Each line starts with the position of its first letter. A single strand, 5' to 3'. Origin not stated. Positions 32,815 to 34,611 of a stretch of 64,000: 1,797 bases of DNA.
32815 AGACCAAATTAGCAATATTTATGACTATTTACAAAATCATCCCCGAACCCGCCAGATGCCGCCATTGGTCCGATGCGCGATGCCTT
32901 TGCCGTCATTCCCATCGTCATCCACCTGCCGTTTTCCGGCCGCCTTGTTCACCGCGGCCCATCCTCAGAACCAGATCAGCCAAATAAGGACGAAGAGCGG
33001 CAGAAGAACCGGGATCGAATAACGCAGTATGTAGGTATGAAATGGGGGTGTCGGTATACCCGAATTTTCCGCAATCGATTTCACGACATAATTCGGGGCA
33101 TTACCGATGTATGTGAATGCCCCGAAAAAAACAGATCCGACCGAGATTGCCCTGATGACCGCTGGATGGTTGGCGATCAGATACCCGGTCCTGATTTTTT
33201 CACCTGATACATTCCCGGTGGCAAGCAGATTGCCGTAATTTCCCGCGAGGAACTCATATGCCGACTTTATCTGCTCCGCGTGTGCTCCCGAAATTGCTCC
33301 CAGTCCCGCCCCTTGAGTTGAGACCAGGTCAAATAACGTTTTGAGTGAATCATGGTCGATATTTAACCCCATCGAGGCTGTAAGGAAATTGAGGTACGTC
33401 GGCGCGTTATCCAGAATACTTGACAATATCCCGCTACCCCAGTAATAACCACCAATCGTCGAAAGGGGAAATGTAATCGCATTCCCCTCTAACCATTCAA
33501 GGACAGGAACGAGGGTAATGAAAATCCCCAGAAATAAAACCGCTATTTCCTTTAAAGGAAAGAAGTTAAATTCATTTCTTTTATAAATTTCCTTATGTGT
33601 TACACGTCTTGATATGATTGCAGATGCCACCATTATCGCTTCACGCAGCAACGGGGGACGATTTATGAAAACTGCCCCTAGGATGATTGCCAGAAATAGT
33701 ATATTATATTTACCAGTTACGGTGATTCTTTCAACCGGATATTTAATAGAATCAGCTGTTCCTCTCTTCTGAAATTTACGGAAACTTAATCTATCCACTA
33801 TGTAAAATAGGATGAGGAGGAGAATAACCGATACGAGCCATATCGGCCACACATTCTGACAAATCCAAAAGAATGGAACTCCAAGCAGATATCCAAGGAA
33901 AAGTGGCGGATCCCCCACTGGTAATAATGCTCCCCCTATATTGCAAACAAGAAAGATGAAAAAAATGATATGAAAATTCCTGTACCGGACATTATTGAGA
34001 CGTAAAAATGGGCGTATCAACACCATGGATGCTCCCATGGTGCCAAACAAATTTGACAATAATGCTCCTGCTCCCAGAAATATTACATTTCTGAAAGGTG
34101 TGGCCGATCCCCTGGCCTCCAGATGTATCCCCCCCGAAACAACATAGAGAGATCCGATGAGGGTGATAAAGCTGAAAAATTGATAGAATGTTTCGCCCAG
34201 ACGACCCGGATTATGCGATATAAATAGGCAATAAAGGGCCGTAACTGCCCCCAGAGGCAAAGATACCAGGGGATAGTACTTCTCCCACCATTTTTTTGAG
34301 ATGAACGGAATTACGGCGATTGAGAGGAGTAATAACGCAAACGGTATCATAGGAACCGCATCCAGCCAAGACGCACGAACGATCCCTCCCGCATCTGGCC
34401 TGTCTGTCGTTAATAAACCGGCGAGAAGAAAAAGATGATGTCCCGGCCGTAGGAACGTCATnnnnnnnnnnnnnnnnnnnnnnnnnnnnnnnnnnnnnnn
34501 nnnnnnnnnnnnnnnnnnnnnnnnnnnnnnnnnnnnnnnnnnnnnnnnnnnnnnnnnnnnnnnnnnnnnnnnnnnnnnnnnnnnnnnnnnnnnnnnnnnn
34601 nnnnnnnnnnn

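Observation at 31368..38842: Stand-alone nuoJKLMN membrane-arm module with an NhaD-type antiporter inserted between nuoM and nuoN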

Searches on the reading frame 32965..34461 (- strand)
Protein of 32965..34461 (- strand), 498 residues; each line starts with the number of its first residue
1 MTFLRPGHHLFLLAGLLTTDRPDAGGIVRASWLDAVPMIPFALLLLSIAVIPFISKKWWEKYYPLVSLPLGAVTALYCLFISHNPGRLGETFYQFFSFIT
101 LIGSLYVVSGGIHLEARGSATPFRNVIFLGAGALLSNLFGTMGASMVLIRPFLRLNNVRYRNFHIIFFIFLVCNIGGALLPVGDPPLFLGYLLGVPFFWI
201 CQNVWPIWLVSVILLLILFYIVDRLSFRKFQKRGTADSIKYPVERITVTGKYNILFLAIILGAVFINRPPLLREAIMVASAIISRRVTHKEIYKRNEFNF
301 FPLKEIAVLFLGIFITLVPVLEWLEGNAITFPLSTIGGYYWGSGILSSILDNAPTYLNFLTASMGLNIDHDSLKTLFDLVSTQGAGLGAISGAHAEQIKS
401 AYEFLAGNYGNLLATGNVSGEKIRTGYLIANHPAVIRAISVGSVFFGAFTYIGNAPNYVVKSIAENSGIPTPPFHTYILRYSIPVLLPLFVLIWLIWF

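Call 3: search_protein_families(library=pfam, proteins=[window:32965-34461:-])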
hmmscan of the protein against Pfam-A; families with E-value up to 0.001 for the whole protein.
window:32965-34461:- (498 aa): 2 families
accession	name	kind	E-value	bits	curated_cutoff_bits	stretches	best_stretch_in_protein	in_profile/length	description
PF16980.11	CitMHS_2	-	1.7e-124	416.4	25.7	2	35-391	6-391/448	Putative citrate transport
PF03600.22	CitMHS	-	9.8e-12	45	31.9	1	126-366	81-317/336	Citrate transporter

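Call 4: search_protein_families(library=ncbifam, proteins=[window:32965-34461:-])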
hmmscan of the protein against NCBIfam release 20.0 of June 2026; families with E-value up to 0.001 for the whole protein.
window:32965-34461:- (498 aa): 0 families

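Call 14: find_homologous_proteins(query=window:32965-34461:-)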
Query window:32965-34461:- (498 aa): 7976 proteins with E <= 0.001 among 8000 candidates; the best 120 are listed.
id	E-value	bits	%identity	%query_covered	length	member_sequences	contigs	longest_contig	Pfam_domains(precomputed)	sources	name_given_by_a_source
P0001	0.0e+0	1021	100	93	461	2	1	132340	PF16980.12,PF03600.23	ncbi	-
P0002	8.2e-169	581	54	100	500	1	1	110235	PF16980.12,PF03600.23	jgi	jgi:Na+/H+ antiporter NhaD/arsenite permease-like protein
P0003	1.7e-166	573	53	97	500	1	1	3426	PF16980.12,PF03600.23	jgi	jgi:Na+/H+ antiporter NhaD/arsenite permease-like protein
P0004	6.3e-162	558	53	93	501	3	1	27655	PF16980.12,PF03600.23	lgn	-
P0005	1.1e-161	557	55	92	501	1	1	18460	PF16980.12,PF03600.23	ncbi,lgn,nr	ncbi:MAG: sodium:proton antiporter [Bacteroidetes bacterium]|nr:MAG: sodium:proton antiporter [Bacte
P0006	1.3e-160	554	54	93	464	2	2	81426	PF16980.12,PF03600.23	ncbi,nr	ncbi:MAG: sodium:proton antiporter [Ignavibacteria bacterium]|nr:sodium:proton antiporter [Ignavibac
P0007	2.1e-160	553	54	93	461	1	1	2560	PF16980.12,PF03600.23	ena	-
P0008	2.7e-160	553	51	98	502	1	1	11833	PF16980.12,PF03600.23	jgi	jgi:Na+/H+ antiporter NhaD/arsenite permease-like protein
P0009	1.4e-159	550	54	92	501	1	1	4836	PF16980.12,PF03600.23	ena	-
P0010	5.1e-159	549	54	93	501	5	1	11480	PF16980.12,PF03600.23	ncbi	-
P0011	6.7e-159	548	51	98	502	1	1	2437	PF16980.12,PF03600.23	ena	-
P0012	1.2e-158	547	52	93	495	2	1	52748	PF16980.12,PF03600.23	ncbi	-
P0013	1.9e-158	547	53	90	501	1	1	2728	PF16980.12,PF03600.23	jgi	jgi:Na+/H+ antiporter NhaD/arsenite permease-like protein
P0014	2.1e-158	546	52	98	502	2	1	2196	PF16980.12,PF03600.23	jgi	jgi:Na+/H+ antiporter NhaD/arsenite permease-like protein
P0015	2.7e-158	546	52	92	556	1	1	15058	PF16980.12,PF03600.23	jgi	jgi:Na+/H+ antiporter NhaD/arsenite permease-like protein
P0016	5.9e-158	545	53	95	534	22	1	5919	PF16980.12,PF03600.23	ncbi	-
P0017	6.0e-158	545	51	92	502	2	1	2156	PF16980.12,PF03600.23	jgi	jgi:Na+/H+ antiporter NhaD/arsenite permease-like protein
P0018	6.2e-158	545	51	96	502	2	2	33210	PF16980.12,PF03600.23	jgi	-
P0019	1.6e-157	544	53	93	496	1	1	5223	PF16980.12,PF03600.23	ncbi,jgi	jgi:Na+/H+ antiporter NhaD/arsenite permease-like protein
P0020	2.4e-157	543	51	96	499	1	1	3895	PF16980.12,PF03600.23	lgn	-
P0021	5.3e-157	542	51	98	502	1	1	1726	PF16980.12,PF03600.23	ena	-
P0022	7.1e-157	541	50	100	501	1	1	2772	PF16980.12,PF03600.23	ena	-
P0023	7.2e-157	541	50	98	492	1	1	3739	PF16980.12,PF03600.23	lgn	-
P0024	1.2e-156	541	54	92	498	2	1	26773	PF16980.12,PF03600.23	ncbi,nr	ncbi:MAG: sodium:proton antiporter [Ignavibacteria bacterium]|nr:MAG: sodium:proton antiporter [Igna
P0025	2.0e-156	540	52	95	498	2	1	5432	PF16980.12,PF03600.23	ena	-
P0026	3.6e-156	539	52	93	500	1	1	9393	PF16980.12,PF03600.23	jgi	jgi:Na+/H+ antiporter NhaD/arsenite permease-like protein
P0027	6.7e-156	538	53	92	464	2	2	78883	PF16980.12,PF03600.23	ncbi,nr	ncbi:MAG: sodium:proton antiporter [Ignavibacteriae bacterium]|nr:sodium:proton antiporter [Ignaviba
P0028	8.0e-156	538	51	100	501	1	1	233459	PF16980.12,PF03600.23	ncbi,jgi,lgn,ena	-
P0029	9.9e-156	538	52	92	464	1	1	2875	PF16980.12,PF03600.23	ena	-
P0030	1.6e-155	537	52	95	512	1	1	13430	PF16980.12,PF03600.23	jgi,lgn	jgi:Na+/H+ antiporter NhaD/arsenite permease-like protein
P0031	1.7e-155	537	52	96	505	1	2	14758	PF16980.12,PF03600.23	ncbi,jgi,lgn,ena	-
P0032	3.1e-155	536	52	94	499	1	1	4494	PF16980.12,PF03600.23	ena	-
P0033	4.0e-155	536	51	93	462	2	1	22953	PF16980.12,PF03600.23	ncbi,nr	ncbi:MAG: sodium:proton antiporter [Ignavibacteriae bacterium]|nr:sodium:proton antiporter [Ignaviba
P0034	4.8e-155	535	51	93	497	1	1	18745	PF16980.12,PF03600.23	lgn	-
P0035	5.9e-155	535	51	93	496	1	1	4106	PF16980.12,PF03600.23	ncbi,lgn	-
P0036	9.7e-155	534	49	98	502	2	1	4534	PF16980.12,PF03600.23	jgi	jgi:Na+/H+ antiporter NhaD/arsenite permease-like protein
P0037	1.1e-154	534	51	94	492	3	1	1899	PF16980.12,PF03600.23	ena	-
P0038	1.7e-154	534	52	92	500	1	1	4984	PF16980.12,PF03600.23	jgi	jgi:Na+/H+ antiporter NhaD/arsenite permease-like protein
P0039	2.1e-154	533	49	95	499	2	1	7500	PF16980.12,PF03600.23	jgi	-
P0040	3.3e-154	533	49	98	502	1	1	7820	PF16980.12,PF03600.23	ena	-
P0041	3.7e-154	532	49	97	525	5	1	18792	PF16980.12,PF03600.23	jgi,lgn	jgi:Na+/H+ antiporter NhaD/arsenite permease-like protein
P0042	9.1e-154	531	52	95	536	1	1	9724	PF16980.12,PF03600.23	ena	-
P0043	9.1e-154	531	51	96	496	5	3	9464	PF16980.12,PF03600.23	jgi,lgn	jgi:Na+/H+ antiporter NhaD/arsenite permease-like protein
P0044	9.5e-154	531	52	94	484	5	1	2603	PF16980.12,PF03600.23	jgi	jgi:Na+/H+ antiporter NhaD/arsenite permease-like protein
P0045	1.4e-153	531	49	92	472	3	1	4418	PF16980.12,PF03600.23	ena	-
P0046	1.6e-153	530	53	92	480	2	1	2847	PF16980.12,PF03600.23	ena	-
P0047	2.0e-153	530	52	94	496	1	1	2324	PF16980.12,PF03600.23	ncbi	-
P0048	2.0e-153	530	52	93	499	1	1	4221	PF16980.12,PF03600.23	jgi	jgi:Na+/H+ antiporter NhaD/arsenite permease-like protein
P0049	2.1e-153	530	50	91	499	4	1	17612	PF16980.12,PF03600.23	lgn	-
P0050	2.9e-153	530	52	93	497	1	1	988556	PF16980.12,PF03600.23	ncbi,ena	-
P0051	3.1e-153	529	52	93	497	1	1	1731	PF16980.12,PF03600.23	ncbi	-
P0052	3.9e-153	529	51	99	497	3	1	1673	PF16980.12,PF03600.23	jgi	jgi:Na+/H+ antiporter NhaD/arsenite permease-like protein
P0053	7.9e-153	528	50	95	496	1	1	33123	PF16980.12,PF03600.23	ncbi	-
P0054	9.0e-153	528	49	97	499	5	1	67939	PF16980.12,PF03600.23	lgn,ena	-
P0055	1.0e-152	528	49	98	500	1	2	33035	PF16980.12,PF03600.23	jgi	jgi:Na+/H+ antiporter NhaD/arsenite permease-like protein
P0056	1.4e-152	527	51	92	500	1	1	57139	PF16980.12,PF03600.23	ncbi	ncbi:MAG: sodium:proton antiporter [Bacteroidota bacterium]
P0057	1.5e-152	527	51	93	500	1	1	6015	PF16980.12,PF03600.23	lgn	-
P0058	2.3e-152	527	51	93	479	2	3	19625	PF16980.12,PF03600.23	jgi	jgi:Na+/H+ antiporter NhaD/arsenite permease-like protein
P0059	2.4e-152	527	51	92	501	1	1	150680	PF16980.12,PF03600.23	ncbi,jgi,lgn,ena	-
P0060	2.6e-152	526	51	92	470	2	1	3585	PF16980.12,PF03600.23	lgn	-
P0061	2.6e-152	526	50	97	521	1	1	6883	PF16980.12,PF03600.23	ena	-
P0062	3.4e-152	526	56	86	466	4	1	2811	PF16980.12,PF03600.23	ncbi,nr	ncbi:MAG: sodium:proton antiporter, partial [Ignavibacteriae bacterium]|nr:sodium:proton antiporter 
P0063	5.3e-152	525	49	98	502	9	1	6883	PF16980.12,PF03600.23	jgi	jgi:Na+/H+ antiporter NhaD/arsenite permease-like protein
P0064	5.8e-152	525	51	93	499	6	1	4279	PF16980.12,PF03600.23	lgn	-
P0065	6.8e-152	525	50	93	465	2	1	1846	PF16980.12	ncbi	-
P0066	8.3e-152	525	49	97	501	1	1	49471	PF16980.12,PF03600.23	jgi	jgi:Na+/H+ antiporter NhaD/arsenite permease-like protein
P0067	8.3e-152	525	52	92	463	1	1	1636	PF16980.12,PF03600.23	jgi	jgi:Na+/H+ antiporter NhaD/arsenite permease-like protein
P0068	1.1e-151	524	51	90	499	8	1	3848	PF16980.12,PF03600.23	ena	-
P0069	1.2e-151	524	50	94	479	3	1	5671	PF16980.12,PF03600.23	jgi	jgi:Na+/H+ antiporter NhaD/arsenite permease-like protein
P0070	1.4e-151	524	52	93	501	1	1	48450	PF16980.12,PF03600.23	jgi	jgi:Na+/H+ antiporter NhaD/arsenite permease-like protein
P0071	1.5e-151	524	49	96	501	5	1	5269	PF16980.12,PF03600.23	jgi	-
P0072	1.5e-151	524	52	92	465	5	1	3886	PF16980.12,PF03600.23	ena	-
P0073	1.5e-151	524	53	93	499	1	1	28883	PF16980.12,PF03600.23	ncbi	-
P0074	1.6e-151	524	50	93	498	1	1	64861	PF16980.12,PF03600.23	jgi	jgi:Na+/H+ antiporter NhaD/arsenite permease-like protein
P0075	1.9e-151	524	49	100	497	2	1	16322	PF16980.12,PF03600.23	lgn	-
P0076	2.5e-151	523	50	90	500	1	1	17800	PF16980.12,PF03600.23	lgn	-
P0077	2.6e-151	523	51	93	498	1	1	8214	PF16980.12,PF03600.23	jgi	jgi:Na+/H+ antiporter NhaD/arsenite permease-like protein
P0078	2.7e-151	523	52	92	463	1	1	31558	PF16980.12,PF03600.23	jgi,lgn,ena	-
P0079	3.1e-151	523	52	93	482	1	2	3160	PF16980.12,PF03600.23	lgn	-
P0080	3.4e-151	523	50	94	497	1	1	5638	PF16980.12,PF03600.23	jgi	jgi:Na+/H+ antiporter NhaD/arsenite permease-like protein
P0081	3.9e-151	523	50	92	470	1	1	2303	PF16980.12,PF03600.23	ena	-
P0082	4.0e-151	522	50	98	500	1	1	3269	PF16980.12,PF03600.23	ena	-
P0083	4.0e-151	522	51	93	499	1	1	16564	PF16980.12,PF03600.23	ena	-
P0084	5.5e-151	522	56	87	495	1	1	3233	PF16980.12,PF03600.23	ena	-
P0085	8.4e-151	521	52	92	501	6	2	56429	PF16980.12,PF03600.23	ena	-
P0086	1.2e-150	521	50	93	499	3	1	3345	PF16980.12,PF03600.23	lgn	-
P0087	1.9e-150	520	52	92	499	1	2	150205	PF16980.12,PF03600.23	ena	-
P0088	3.1e-150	520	50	95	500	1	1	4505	PF16980.12,PF03600.23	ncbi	-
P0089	4.4e-150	519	51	93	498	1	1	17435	PF16980.12,PF03600.23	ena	-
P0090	5.9e-150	519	51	95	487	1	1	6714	PF16980.12,PF03600.23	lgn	-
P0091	7.7e-150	518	50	93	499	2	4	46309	PF16980.12,PF03600.23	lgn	-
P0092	1.0e-149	518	51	94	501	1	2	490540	PF16980.12,PF03600.23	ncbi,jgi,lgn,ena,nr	ncbi:MAG TPA: sodium:proton antiporter [Bacteroidota bacterium]|nr:sodium:proton antiporter [Bactero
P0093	1.2e-149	518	52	93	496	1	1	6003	PF16980.12,PF03600.23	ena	-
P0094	1.6e-149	517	51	90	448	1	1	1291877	PF16980.12,PF03600.23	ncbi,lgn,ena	-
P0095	2.2e-149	517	49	95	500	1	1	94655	PF16980.12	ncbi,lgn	ncbi:MAG: sodium:proton antiporter [Bacteroidota bacterium]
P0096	2.2e-149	517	51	93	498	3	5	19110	PF16980.12,PF03600.23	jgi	jgi:Na+/H+ antiporter NhaD/arsenite permease-like protein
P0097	2.5e-149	517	51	92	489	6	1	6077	PF16980.12,PF03600.23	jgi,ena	-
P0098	2.6e-149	516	50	94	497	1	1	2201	PF16980.12,PF03600.23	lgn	-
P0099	2.6e-149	516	50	91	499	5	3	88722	PF16980.12,PF03600.23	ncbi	-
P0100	2.7e-149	516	52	91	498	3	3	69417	PF16980.12,PF03600.23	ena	-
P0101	3.4e-149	516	49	100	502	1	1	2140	PF16980.12,PF03600.23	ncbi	-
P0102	3.9e-149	516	50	95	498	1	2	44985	PF16980.12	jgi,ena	-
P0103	6.4e-149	515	51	91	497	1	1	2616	PF16980.12,PF03600.23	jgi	jgi:Na+/H+ antiporter NhaD/arsenite permease-like protein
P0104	7.3e-149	515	49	100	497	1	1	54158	PF16980.12,PF03600.23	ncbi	-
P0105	7.3e-149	515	50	92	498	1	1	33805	PF16980.12,PF03600.23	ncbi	-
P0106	7.8e-149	515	49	93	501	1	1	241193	PF16980.12,PF03600.23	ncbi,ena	-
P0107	8.9e-149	515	50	96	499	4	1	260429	PF16980.12,PF03600.23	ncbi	-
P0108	9.7e-149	515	50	92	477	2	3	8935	PF16980.12,PF03600.23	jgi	jgi:Na+/H+ antiporter NhaD/arsenite permease-like protein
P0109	1.2e-148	514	49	95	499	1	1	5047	PF16980.12,PF03600.23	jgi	jgi:Na+/H+ antiporter NhaD/arsenite permease-like protein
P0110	1.3e-148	514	49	92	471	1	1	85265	PF16980.12,PF03600.23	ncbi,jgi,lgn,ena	-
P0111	1.3e-148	514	50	93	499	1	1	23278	PF16980.12,PF03600.23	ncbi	-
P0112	1.4e-148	514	51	91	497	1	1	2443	PF16980.12,PF03600.23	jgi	jgi:Na+/H+ antiporter NhaD/arsenite permease-like protein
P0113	1.4e-148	514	49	98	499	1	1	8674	PF16980.12,PF03600.23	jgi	jgi:Na+/H+ antiporter NhaD/arsenite permease-like protein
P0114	1.6e-148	514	50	98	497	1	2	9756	PF16980.12,PF03600.23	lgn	-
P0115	1.9e-148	514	50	93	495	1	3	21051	PF16980.12,PF03600.23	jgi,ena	jgi:Na+/H+ antiporter NhaD/arsenite permease-like protein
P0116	2.1e-148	513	51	92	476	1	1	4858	PF16980.12,PF03600.23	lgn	-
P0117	2.2e-148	513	51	92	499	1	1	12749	PF16980.12,PF03600.23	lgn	-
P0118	2.3e-148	513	50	93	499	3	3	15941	PF16980.12,PF03600.23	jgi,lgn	jgi:Na+/H+ antiporter NhaD/arsenite permease-like protein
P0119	2.3e-148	513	49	92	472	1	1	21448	PF16980.12,PF03600.23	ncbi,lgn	-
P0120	2.7e-148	513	50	93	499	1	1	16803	PF16980.12,PF03600.23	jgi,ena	-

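Call 18: find_encoding_contigs(protein=P0001, flank=10000, max_places=3)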
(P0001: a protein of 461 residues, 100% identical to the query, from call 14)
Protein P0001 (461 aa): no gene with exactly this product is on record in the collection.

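Call 20: find_related_loci(query=A1, collection=genome_contigs, flank=10000)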
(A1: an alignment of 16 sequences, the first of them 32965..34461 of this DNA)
Query A1 (498 aa) in genome_contigs; peptide patterns used: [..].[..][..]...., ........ (x = any residue, [..] = any of these).
600 stretches matched a pattern (row limit reached: there are more); 418 encode a relative of the query (tblastn E <= 1e-3); the best 80 are kept; 80 distinct loci.
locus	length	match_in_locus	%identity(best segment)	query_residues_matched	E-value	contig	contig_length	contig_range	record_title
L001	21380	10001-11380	52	38-498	2e-160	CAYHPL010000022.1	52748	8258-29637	MAG TPA_asm: uncultured Chitinophagales bacterium isolate ERP119705_co15_15 genome assembly, contig: NODE_395_length_527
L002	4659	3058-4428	52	38-494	9e-161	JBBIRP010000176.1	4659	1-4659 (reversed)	MAG: Ignavibacteriales bacterium isolate PFF170222_bin_352 NODE_2855_length_4659_cov_3.410078, whole genome shotgun sequ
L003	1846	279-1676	50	33-498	3e-170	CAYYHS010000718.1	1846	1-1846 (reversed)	MAG TPA_asm: uncultured Chitinophagaceae bacterium isolate binchicken_co54_148 genome assembly, contig: NODE_152155_leng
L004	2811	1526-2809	56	40-467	1e-165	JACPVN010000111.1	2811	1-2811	MAG: Ignavibacteriae bacterium isolate NC_groundwater_786_Ag_S2p5_43_5 JBCH_GD18_4_SO25_S179_scaffold_2356, whole genome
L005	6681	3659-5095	50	25-498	8e-155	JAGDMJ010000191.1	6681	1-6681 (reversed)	MAG: Bacteroidetes bacterium isolate CTSoil_037 scaffold_1666, whole genome shotgun sequence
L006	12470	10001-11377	49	39-498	7e-153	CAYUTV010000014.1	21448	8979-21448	MAG TPA_asm: uncultured Planctomycetia bacterium isolate binchicken_co16_157 genome assembly, contig: NODE_4103_length_2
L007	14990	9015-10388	49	40-498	2e-150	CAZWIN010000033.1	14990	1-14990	MAG TPA_asm: uncultured Chitinophagales bacterium isolate SRP237561_co1_5 genome assembly, contig: NODE_7067_length_1499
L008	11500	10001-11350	52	38-488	5e-149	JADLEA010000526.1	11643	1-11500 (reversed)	MAG: Bacteroidetes bacterium isolate SJ300 c_000001789357, whole genome shotgun sequence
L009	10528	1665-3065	52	34-498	1e-146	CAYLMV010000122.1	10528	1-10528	MAG TPA_asm: uncultured Chitinophagaceae bacterium isolate binchicken_co50_279 genome assembly, contig: NODE_7927_length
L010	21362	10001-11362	51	40-498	8e-146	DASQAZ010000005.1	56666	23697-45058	MAG TPA_asm: Bacteroidota bacterium isolate SMAG_U11658 k141_1104161, whole genome shotgun sequence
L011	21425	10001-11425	48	23-498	8e-145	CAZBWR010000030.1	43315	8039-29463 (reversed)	MAG TPA_asm: uncultured Chitinophagales bacterium isolate SRP287453_co1_248 genome assembly, contig: NODE_1345_length_43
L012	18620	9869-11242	48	40-498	4e-144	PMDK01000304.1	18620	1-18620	MAG: Ignavibacteriae bacterium isolate fen_1286 73.20120700_E2X.266_contig_348520, whole genome shotgun sequence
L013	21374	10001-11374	48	23-483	5e-144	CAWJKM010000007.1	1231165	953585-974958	MAG: Ignavibacteriota bacterium isolate MFD05942.bin.1.94 genome assembly, contig: contig_3660, whole genome shotgun seq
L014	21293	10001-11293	51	40-498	5e-141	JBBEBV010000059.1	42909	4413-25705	MAG: Bacteroidota bacterium isolate LejiaF_55_30 Lejia_F_1312_length_42909_cov_17, whole genome shotgun sequence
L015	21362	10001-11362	48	40-498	4e-140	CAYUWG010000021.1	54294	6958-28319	MAG TPA_asm: uncultured Chromatiales bacterium isolate SRP093185_co1_160 genome assembly, contig: NODE_229_length_54294_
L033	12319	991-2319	46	28-498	4e-129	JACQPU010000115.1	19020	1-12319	MAG: Ignavibacteriales bacterium isolate NC_groundwater_1315_Ag_S-0.2um_54_21 S_p2_S4_coassembly_k141_1572891, whole gen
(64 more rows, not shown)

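Call 24: search_solved_structures(query=window:32965-34461:-, max_evalue=1)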
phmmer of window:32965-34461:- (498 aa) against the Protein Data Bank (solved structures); distinct sequences matched with E-value up to 1: 0.

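Call 28: search_protein_families(library=ncbifam, proteins=[window:32965-34461:-], max_evalue=10)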
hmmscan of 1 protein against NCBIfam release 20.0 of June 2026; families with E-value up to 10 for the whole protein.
window:32965-34461:- (498 aa): 0 families
